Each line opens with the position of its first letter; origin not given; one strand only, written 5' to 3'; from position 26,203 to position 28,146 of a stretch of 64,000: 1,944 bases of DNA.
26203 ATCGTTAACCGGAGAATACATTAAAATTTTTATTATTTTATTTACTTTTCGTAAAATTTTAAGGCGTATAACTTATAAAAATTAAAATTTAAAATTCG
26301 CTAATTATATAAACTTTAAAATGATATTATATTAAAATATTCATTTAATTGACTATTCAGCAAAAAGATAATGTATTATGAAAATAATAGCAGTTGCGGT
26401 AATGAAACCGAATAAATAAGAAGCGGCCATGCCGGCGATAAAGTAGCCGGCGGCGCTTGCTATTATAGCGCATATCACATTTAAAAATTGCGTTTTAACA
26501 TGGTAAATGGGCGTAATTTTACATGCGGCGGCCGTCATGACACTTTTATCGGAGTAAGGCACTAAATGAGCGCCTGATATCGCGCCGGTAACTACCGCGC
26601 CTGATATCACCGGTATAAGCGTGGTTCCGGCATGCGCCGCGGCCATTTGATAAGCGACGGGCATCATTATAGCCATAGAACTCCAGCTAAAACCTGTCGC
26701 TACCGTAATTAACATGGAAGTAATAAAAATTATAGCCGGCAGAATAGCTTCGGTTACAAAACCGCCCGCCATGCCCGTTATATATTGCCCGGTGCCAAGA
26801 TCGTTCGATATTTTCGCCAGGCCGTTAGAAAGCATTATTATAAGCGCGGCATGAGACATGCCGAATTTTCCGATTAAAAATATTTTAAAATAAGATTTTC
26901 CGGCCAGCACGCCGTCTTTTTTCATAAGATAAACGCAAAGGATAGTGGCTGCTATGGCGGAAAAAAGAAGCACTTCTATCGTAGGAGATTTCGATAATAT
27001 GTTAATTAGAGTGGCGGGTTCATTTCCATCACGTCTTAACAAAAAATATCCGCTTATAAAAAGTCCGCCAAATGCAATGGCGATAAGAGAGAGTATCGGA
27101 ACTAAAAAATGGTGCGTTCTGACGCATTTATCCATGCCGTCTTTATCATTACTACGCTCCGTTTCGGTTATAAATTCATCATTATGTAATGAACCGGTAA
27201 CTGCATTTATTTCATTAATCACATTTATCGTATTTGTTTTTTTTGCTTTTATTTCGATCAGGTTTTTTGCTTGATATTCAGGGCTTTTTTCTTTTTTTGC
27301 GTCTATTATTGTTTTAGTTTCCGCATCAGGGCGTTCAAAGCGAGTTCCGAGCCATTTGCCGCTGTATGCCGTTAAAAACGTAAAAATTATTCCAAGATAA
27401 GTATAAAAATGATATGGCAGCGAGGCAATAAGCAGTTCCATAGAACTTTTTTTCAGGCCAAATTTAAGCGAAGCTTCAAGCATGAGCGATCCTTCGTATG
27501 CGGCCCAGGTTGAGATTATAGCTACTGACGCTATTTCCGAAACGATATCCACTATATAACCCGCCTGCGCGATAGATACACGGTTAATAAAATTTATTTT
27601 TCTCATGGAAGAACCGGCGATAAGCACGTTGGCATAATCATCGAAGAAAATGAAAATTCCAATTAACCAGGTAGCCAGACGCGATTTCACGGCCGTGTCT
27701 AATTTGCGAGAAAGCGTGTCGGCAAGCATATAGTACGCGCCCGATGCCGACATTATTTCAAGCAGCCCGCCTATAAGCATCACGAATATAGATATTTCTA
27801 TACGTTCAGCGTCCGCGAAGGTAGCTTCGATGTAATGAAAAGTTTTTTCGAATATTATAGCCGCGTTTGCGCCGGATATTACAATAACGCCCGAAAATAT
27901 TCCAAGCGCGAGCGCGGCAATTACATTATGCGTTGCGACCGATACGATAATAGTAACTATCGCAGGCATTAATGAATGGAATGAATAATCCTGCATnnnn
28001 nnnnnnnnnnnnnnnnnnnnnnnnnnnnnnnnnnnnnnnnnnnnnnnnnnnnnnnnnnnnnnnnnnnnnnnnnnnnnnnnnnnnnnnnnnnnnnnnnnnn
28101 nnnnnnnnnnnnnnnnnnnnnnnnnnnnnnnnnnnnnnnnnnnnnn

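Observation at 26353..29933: Amino-acid decarboxylase translationally coupled to an NhaC-family antiporter instead of an APC-family exchanger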

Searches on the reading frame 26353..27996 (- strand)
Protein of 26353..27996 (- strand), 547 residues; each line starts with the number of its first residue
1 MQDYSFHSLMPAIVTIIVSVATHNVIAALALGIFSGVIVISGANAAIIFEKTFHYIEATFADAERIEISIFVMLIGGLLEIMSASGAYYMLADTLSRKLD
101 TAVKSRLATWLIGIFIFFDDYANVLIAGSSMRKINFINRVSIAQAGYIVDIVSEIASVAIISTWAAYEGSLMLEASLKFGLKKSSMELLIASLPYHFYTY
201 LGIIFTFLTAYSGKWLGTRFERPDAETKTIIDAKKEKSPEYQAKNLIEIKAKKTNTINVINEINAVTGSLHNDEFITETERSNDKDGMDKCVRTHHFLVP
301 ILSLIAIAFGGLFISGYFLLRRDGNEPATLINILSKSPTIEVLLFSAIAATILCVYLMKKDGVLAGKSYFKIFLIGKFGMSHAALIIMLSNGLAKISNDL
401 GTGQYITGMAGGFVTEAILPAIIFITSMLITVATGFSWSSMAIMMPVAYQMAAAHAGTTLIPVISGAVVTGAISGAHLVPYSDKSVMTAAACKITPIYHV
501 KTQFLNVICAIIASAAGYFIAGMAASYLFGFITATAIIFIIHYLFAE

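Call 3: search_protein_families(library=pfam, proteins=[window:26353-27996:-], max_evalue=0.01)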
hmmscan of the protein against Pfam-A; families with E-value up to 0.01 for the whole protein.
window:26353-27996:- (547 aa): 1 family
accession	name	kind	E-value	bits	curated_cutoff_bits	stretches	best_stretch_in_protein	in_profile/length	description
PF03553.21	Na_H_antiporter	-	7.2e-23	81.7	23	1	184-523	30-303/303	Na+/H+ antiporter family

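Call 4: search_protein_families(library=ncbifam, proteins=[window:26353-27996:-], max_evalue=0.01)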
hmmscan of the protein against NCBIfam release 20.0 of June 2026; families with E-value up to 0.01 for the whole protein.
window:26353-27996:- (547 aa): 2 families
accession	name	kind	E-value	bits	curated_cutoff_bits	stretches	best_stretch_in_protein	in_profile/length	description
NF000013.1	tet_NaH_anti_35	exception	1.2e-27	97.1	750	1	295-541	108-350/369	tetracycline efflux Na+/H+ antiporter family transporter Tet(35)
TIGR00931.1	antiport_nhaC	equivalog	1.4e-05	24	370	1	416-524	98-208/454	Na+/H+ antiporter NhaC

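Call 10: find_homologous_proteins(query=window:26353-27996:-)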
Query window:26353-27996:- (547 aa): 199 proteins with E <= 0.001 among 8000 candidates; the best 120 are listed.
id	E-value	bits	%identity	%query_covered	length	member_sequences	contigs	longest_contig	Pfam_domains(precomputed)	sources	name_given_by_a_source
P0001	0.0e+0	1166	100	100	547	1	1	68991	PF03553.22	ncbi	-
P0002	2.6e-235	800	72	100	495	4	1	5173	PF03553.22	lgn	-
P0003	1.3e-234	798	71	100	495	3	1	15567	PF03553.22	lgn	-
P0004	7.1e-234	795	72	100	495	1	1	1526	PF03553.22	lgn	-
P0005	8.6e-230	782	71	100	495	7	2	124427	PF03553.22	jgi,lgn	jgi:Na+/H+ antiporter NhaC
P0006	1.4e-229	781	69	100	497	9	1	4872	PF03553.22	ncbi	-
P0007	1.6e-225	768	70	100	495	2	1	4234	PF03553.22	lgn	-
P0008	4.6e-216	737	69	97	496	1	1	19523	PF03553.22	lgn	-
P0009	3.1e-211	721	67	100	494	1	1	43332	PF03553.22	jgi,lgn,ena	-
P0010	2.4e-167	576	55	100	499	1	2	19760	PF03553.22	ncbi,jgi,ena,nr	ncbi:MAG TPA: Na+/H+ antiporter NhaC family protein [Candidatus Wallbacteria bacterium]|nr:Na+/H+ an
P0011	1.4e-154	534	51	100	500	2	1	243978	PF03553.22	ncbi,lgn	ncbi:MAG: Na+/H+ antiporter NhaC family protein [Candidatus Wallbacteria bacterium]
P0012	3.9e-143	496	54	87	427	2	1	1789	PF03553.22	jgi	-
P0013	6.9e-142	492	49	100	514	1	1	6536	PF03553.22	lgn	-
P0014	1.9e-131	458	44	100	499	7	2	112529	PF03606.22,PF03553.22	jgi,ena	-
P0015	2.6e-131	457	42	100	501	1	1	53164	PF03553.22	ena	-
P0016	1.1e-130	455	43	100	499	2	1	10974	PF03553.22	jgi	-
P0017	2.9e-130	454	44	100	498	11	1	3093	PF03606.22,PF03553.22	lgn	-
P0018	7.2e-130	452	43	100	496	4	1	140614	PF03553.22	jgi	jgi:tetracycline resistance efflux pump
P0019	1.7e-129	451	43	100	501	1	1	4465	PF03553.22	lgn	-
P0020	3.2e-129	450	44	100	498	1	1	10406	PF03606.22,PF03553.22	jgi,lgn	jgi:Na+/H+ antiporter NhaC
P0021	5.9e-129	449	43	100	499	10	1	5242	PF03606.22,PF03553.22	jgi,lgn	jgi:Na+/H+ antiporter NhaC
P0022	7.7e-129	449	42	100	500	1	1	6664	PF03606.22,PF03553.22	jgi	jgi:Na+/H+ antiporter NhaC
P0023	9.3e-129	449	42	100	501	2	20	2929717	PF03606.22,PF03553.22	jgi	jgi:tetracycline resistance efflux pump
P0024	1.1e-128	448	45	100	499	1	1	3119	PF03606.22,PF03553.22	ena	-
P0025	1.5e-128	448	42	100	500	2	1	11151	PF03606.22,PF03553.22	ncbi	-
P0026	1.6e-128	448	42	100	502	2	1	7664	PF03606.22,PF03553.22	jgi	-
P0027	1.1e-127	445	42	100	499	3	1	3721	PF03553.22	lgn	-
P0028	1.5e-127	445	43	99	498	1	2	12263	PF03553.22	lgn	-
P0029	2.5e-127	444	42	100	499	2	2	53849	PF03606.22,PF03553.22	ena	-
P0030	2.7e-127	444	44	100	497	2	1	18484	PF03553.22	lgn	-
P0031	5.5e-127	443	43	100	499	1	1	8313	PF03553.22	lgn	-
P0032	7.1e-127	442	42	100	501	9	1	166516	PF03606.22,PF03553.22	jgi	-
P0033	8.2e-127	442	42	100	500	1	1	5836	PF03606.22,PF03553.22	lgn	-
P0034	8.5e-127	442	42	96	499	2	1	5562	PF03606.22,PF03553.22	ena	-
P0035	1.4e-126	441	43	100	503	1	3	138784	PF03606.22,PF03553.22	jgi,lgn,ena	-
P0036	1.5e-126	441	42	100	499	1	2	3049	PF03606.22,PF03553.22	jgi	jgi:Na+/H+ antiporter NhaC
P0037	2.2e-126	441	43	100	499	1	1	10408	PF03606.22,PF03553.22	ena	-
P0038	2.3e-126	441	43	100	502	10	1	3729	PF03553.22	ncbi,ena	-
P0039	3.4e-126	440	41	100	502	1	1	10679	PF03606.22,PF03553.22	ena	-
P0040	5.7e-126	439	43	100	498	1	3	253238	PF03606.22,PF03553.22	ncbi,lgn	-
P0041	5.7e-126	439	41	100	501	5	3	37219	PF03553.22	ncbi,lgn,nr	ncbi:MAG: Na+/H+ antiporter NhaC family protein [Bacteroidales bacterium]|nr:hypothetical protein [B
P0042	6.7e-126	439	43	100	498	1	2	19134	PF03553.22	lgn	-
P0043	1.5e-125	438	43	100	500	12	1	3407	PF03606.22,PF03553.22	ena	-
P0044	2.8e-125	437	42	100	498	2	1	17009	PF03606.22,PF03553.22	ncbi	-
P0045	3.3e-125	437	43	100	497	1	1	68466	PF03553.22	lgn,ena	-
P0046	4.9e-125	436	42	100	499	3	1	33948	PF03553.22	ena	-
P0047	8.4e-125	436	42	100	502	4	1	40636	PF03553.22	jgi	-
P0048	4.7e-124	433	41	100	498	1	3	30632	PF03606.22,PF03553.22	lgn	-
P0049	7.2e-124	433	41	100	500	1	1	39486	PF03553.22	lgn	-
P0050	1.0e-123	432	43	97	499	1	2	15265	PF03606.22,PF03553.22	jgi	jgi:Na+/H+ antiporter NhaC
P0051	3.2e-123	430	42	100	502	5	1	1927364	PF03553.22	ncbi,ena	-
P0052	3.3e-123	430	42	100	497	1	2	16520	PF03553.22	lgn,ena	-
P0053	4.5e-123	430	41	99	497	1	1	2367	PF03553.22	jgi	jgi:Na+/H+ antiporter NhaC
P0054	1.4e-122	428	43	100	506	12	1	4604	PF03553.22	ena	-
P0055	1.5e-122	428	43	100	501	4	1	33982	PF03553.22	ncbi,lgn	-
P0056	1.2e-121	425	41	100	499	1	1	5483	PF03606.22,PF03553.22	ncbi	-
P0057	1.6e-121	425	41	100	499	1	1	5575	PF03553.22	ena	-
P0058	3.6e-121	424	42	99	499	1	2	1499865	PF03553.22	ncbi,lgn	-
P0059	4.5e-121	423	40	99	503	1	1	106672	PF03606.22,PF03553.22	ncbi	ncbi:MAG: Na+/H+ antiporter NhaC family protein [Bacteroidales bacterium]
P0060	1.8e-120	421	42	100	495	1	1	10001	PF03553.22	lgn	-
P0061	2.7e-119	417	41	100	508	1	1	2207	PF03553.22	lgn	-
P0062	2.8e-119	417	41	100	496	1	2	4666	PF03606.22,PF03553.22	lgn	-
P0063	8.6e-119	416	39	100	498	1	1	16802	PF03606.22,PF03553.22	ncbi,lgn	ncbi:MAG: Na+/H+ antiporter NhaC family protein [Bacteroidales bacterium]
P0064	4.9e-118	413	41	100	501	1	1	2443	PF03553.22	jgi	-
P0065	5.7e-118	413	40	99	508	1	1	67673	PF03606.22,PF03553.22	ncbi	ncbi:MAG: Na+/H+ antiporter NhaC family protein [Hyphomicrobiales bacterium]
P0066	9.7e-118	412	40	100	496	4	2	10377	PF03606.22,PF03553.22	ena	-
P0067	1.0e-117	412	40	100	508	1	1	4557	PF03606.22,PF03553.22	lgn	-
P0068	3.9e-117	410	40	100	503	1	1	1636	PF03553.22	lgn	-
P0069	7.2e-117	409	41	100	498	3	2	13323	PF03553.22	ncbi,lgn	ncbi:MAG: Na+/H+ antiporter NhaC family protein [Bacteroidales bacterium]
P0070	1.5e-116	408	41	95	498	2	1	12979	PF03606.22,PF03553.22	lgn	-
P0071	2.9e-114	401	49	41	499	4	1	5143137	PF03606.22,PF03553.22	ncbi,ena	-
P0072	3.2e-114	401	40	100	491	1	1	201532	PF03553.22,PF02447.23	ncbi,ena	-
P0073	3.8e-114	400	39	100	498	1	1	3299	PF03553.22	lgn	-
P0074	4.6e-114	400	39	100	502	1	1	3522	PF03553.22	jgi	-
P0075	1.5e-113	398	41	52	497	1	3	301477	PF03606.22,PF03553.22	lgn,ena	-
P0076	3.2e-112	394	40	100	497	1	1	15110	PF03553.22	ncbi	-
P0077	6.8e-112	393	39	100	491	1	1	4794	PF03553.22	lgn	-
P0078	1.1e-111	392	41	100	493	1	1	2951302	PF03606.22,PF03553.22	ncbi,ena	-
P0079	2.0e-111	392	40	99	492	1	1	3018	PF03553.22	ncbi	-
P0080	3.0e-111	391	41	97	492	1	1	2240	PF03553.22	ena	-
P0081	1.8e-108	382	38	99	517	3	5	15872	PF03553.22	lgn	-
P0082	3.7e-108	381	39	100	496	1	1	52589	PF03553.22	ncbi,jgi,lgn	-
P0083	9.0e-108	379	38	99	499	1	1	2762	PF03553.22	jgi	-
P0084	5.2e-107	377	39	99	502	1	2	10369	PF03553.22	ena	-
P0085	6.6e-105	370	38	100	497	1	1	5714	PF03606.22,PF03553.22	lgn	-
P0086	1.5e-102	362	37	100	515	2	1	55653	PF03553.22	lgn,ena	-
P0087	2.1e-102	362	40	91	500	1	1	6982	PF03553.22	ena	-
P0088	2.7e-102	361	39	92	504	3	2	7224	PF03553.22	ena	-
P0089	4.8e-102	361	38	100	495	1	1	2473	PF03606.22,PF03553.22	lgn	-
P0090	1.4e-101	359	40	100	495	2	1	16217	PF03553.22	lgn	-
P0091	2.8e-101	358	37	99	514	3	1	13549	PF03553.22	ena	-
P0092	3.8e-101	358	45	40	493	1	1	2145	PF03606.22,PF03553.22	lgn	-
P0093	4.2e-100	354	44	39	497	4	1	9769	PF03553.22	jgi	-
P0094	2.2e-99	352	39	92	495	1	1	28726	PF03553.22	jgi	-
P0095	2.3e-99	352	35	99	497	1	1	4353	PF03553.22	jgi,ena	-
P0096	4.3e-99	351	37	100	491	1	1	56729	PF03606.22,PF03553.22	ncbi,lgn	-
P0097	6.3e-99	350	35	100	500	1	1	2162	PF03553.22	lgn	-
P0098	1.1e-98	349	42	40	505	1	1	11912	PF03553.22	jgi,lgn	jgi:Na+/H+ antiporter NhaC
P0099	2.2e-98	348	38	100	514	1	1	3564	PF03553.22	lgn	-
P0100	2.5e-98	348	37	95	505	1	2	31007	PF03553.22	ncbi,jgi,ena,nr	ncbi:MAG TPA: Na+/H+ antiporter NhaC family protein [Candidatus Ozemobacteraceae bacterium]|nr:Na+/H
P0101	2.8e-98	348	45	40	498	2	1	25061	PF03553.22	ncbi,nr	ncbi:MAG TPA: Na+/H+ antiporter NhaC family protein [Candidatus Ozemobacteraceae bacterium]|nr:Na+/H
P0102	3.0e-98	348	35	99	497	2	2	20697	PF03553.22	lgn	-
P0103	1.2e-97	346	35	94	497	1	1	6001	PF03553.22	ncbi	-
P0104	1.6e-97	346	36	100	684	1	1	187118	PF12773.14,PF03553.22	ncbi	-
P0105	3.4e-97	345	36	100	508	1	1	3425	PF03553.22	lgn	-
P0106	3.6e-97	344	39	100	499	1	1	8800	PF03553.22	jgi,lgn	jgi:Na+/H+ antiporter NhaC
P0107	2.5e-96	342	37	100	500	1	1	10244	PF03606.22,PF03553.22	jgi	jgi:Na+/H+ antiporter NhaC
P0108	3.4e-96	341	42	44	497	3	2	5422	PF03553.22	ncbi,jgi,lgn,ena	-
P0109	4.7e-96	341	37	100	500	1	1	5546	PF03606.22,PF03553.22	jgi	-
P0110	5.5e-96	341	35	100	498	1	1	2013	PF03553.22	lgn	-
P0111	7.0e-96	340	36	97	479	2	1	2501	PF03553.22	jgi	-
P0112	1.6e-95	339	35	100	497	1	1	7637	PF03553.22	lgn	-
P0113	2.3e-95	338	42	41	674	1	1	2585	PF12773.14,PF03553.22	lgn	-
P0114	2.5e-95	338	36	98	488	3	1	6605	PF03553.22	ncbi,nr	ncbi:hypothetical protein KBA41_13045 [Candidatus Ozemobacteraceae bacterium]|nr:hypothetical protei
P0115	5.7e-95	337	36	91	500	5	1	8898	PF03553.22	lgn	-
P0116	8.2e-95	337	37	100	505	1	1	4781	PF03553.22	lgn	-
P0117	1.4e-94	336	36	96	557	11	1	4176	PF03553.22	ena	-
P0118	2.1e-94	335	36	91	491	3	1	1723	PF03553.22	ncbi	-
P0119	1.1e-93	333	35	92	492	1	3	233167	PF03553.22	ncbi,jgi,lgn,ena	-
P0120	2.5e-93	332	37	95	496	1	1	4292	PF03553.22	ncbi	-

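Call 12: search_solved_structures(query=window:26353-27996:-, max_evalue=1)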
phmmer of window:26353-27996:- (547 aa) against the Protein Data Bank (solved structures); distinct sequences matched with E-value up to 1: 0.

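Call 13: find_encoding_contigs(protein=P0001, flank=10000, max_places=3)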
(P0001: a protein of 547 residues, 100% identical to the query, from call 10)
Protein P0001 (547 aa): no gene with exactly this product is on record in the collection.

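Call 14: find_encoding_contigs(protein=P0005, flank=8000, max_places=3)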
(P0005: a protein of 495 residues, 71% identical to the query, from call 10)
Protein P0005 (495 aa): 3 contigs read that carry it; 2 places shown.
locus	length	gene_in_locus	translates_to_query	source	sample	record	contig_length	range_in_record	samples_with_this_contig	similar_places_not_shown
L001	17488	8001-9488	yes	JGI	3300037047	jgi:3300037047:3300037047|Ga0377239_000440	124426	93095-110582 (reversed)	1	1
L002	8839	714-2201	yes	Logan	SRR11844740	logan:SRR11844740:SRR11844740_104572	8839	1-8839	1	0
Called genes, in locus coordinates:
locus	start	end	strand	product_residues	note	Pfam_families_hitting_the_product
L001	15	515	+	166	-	PF00694:Aconitase_C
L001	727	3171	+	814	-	PF08447:PAS_3, PF00989:PAS, PF08448:PAS_4, PF13426:PAS_9, PF13426:PAS_9, PF00512:HisKA, PF02518:HATPase_c, PF00072:Response_reg, +4 more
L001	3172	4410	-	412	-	PF07690:MFS_1, PF12832:MFS_1_like (faint), PF07690:MFS_1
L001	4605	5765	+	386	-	PF00180:Iso_dh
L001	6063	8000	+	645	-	PF01276:OKR_DC_1, PF00155:Aminotran_1_2 (weak), PF01212:Beta_elim_lyase (weak), PF03711:OKR_DC_1_C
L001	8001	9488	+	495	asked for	PF03553:Na_H_antiporter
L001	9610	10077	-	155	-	PF00210:Ferritin, PF02915:Rubrerythrin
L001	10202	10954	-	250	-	PF07953:Toxin_R_bind_N (weak), PF13385:Laminin_G_3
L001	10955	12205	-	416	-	PF13439:Glyco_transf_4, PF00534:Glycos_transf_1, PF13692:Glyco_trans_1_4, PF13524:Glyco_trans_1_2 (weak)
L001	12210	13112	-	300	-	PF01522:Polysacc_deac_1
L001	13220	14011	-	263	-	PF01209:Ubie_methyltran (weak), PF03141:Methyltransf_29 (weak), PF13489:Methyltransf_23, PF08241:Methyltransf_11, PF08242:Methyltransf_12, PF13649:Methyltransf_25, PF13847:Methyltransf_31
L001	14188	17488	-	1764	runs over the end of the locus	PF09430:EMC7_beta-sandw (faint), PF17802:SpaA (faint), PF13715:CarbopepD_reg_2 (weak), PF13620:CarboxypepD_reg, PF13715:CarbopepD_reg_2, PF02368:Big_2 (weak), PF01436:NHL, PF01436:NHL (weak), +6 more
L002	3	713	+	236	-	?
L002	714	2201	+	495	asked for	PF03553:Na_H_antiporter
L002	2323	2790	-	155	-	PF00210:Ferritin, PF02915:Rubrerythrin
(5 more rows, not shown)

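Call 15: find_encoding_contigs(protein=P0011, flank=8000, max_places=3)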
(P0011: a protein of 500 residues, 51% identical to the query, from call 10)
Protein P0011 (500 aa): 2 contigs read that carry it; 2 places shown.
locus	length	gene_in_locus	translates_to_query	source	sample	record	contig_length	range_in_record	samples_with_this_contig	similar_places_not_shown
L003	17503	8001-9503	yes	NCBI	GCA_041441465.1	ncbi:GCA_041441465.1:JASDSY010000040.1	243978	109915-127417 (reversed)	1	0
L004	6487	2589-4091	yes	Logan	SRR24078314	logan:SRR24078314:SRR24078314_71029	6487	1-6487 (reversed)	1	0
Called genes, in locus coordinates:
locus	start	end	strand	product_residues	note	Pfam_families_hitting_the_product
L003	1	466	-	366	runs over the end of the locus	-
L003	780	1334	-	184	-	PF20660:DUF6812, PF00515:TPR_1 (faint), PF07719:TPR_2 (faint), PF13181:TPR_8 (faint), PF13414:TPR_11, PF14559:TPR_19 (faint)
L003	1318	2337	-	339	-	PF07494:Reg_prop (faint), PF21544:PorZ_N_b_propeller (weak)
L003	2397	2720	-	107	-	-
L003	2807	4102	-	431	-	PF01336:tRNA_anti-codon, PF00152:tRNA-synt_2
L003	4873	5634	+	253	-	-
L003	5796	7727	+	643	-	PF01276:OKR_DC_1, PF00155:Aminotran_1_2 (weak), PF01212:Beta_elim_lyase (weak), PF03711:OKR_DC_1_C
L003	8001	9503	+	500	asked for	PF03553:Na_H_antiporter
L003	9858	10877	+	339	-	PF17830:STI1-HOP_DP (faint)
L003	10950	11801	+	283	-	PF01435:Peptidase_M48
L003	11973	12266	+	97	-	PF13451:zf_Tbcl, PF23477:zf_Tbcl_2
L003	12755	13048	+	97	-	PF13451:zf_Tbcl, PF23477:zf_Tbcl_2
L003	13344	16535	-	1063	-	PF02985:HEAT (faint), PF03130:HEAT_PBS (faint), PF12717:Cnd1 (faint), PF13513:HEAT_EZ (faint), PF13646:HEAT_2, PF14903:WG_beta_rep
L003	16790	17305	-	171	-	PF00881:Nitroreductase, PF14512:TM1586_NiRdase (weak), PF00881:Nitroreductase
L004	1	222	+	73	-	?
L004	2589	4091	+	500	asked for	PF03553:Na_H_antiporter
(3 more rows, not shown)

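Call 40: find_related_loci(query=A2, collection=metagenome_contigs, flank=5000)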
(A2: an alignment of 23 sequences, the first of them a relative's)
Query A2 (547 aa) in metagenome_contigs; peptide patterns used: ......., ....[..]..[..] (x = any residue, [..] = any of these).
600 stretches matched a pattern (row limit reached: there are more); 529 encode a relative of the query (tblastn E <= 1e-3); the best 80 are kept; 80 distinct loci.
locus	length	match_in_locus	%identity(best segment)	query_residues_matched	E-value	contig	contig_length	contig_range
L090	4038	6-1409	70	28-547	0e+0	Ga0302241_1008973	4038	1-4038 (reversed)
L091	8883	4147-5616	42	3-547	5e-138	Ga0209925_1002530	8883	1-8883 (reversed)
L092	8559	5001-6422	34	8-542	1e-85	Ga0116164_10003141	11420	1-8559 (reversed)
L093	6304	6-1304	38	61-547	7e-106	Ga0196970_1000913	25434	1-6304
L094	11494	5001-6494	29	1-517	4e-65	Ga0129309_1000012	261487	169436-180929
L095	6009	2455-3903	31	1-524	9e-65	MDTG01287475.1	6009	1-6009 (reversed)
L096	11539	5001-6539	29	8-547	6e-60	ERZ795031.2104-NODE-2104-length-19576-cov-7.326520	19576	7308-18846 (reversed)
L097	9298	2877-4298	29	1-503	9e-60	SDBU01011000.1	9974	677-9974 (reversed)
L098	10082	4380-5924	28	5-541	2e-59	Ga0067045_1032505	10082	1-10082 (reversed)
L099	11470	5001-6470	31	8-526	6e-59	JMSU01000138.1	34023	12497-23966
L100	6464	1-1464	31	33-547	4e-58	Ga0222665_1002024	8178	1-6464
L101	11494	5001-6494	28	8-522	8e-57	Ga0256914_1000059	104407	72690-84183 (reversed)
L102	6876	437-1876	28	2-526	2e-56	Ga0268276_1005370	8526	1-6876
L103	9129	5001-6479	29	3-523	5e-56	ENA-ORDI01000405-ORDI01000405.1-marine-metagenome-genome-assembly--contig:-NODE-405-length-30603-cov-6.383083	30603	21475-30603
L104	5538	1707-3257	29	6-547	5e-56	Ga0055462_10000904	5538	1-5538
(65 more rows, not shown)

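Call 42: find_encoding_contigs(protein=P0058, flank=8000, max_places=2)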
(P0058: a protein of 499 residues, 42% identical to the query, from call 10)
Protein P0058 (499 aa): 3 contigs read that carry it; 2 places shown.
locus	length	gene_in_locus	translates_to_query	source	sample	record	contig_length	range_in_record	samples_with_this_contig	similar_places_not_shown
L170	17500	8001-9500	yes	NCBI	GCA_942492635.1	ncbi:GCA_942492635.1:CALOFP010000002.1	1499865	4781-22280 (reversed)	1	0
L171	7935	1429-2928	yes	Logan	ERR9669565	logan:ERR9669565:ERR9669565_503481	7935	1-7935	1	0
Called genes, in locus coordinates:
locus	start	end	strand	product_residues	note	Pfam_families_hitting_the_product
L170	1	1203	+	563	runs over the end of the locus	PF13584:BatD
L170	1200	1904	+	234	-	-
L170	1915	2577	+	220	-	PF13512:TPR_18, PF13424:TPR_12 (faint), PF13432:TPR_16 (faint), PF13525:YfiO, PF07719:TPR_2 (faint), PF13174:TPR_6 (faint)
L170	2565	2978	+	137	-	PF08139:LPAM_1 (faint)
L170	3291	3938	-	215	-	PF18826:bVLRF1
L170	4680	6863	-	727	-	PF00141:peroxidase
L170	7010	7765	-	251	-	-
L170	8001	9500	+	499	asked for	PF03553:Na_H_antiporter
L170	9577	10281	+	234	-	-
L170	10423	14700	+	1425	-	PF02743:dCache_1, PF00672:HAMP (faint), PF01590:GAF (weak), PF13185:GAF_2, PF00512:HisKA, PF02518:HATPase_c, PF00072:Response_reg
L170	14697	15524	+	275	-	PF03705:CheR_N, PF01739:CheR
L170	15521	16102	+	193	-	PF01339:CheB_methylest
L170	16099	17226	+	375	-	PF00072:Response_reg, PF00512:HisKA, PF02518:HATPase_c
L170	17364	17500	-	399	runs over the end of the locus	PF04165:DUF401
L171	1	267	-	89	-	?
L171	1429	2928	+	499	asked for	PF03553:Na_H_antiporter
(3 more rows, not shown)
